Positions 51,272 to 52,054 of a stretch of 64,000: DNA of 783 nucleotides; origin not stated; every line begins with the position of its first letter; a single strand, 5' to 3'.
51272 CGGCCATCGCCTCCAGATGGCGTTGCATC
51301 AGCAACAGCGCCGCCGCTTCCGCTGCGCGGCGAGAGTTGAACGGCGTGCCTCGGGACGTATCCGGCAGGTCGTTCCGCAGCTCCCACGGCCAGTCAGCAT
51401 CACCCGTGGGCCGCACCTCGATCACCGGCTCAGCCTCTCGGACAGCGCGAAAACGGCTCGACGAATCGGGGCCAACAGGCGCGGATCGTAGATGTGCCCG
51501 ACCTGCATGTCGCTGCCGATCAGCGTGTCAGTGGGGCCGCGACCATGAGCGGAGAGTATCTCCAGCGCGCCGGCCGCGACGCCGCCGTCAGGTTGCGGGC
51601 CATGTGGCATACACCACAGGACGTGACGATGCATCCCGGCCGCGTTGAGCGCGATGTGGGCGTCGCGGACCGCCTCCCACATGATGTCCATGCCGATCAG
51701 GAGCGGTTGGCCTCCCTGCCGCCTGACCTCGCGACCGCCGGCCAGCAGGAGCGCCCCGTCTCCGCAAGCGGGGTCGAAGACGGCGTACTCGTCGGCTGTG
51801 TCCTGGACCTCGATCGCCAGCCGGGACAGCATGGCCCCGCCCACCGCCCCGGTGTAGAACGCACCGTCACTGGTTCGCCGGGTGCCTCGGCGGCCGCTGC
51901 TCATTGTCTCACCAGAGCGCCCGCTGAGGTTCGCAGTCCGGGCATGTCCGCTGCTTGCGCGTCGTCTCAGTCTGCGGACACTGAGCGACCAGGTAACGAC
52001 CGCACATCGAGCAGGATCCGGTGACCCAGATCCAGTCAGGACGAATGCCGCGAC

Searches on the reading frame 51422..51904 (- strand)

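Call 32: search_protein_families(library=pfam, proteins=[window:51422-51904:-], max_evalue=0.1)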
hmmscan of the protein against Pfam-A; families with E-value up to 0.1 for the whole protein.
window:51422-51904:- (160 aa): 3 families
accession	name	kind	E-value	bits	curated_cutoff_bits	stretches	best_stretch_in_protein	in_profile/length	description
PF02384.22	N6_Mtase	-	0.00016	21.6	20.4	1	12-66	24-74/311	N-6 DNA Methylase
PF01170.24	UPF0020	-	0.019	15.1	22.3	0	33-97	23-107/197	RMKL-like, methyltransferase domain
PF20473.4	MmeI_Mtase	-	0.086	12.4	27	1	33-62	14-43/259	MmeI, DNA-methyltransferase domain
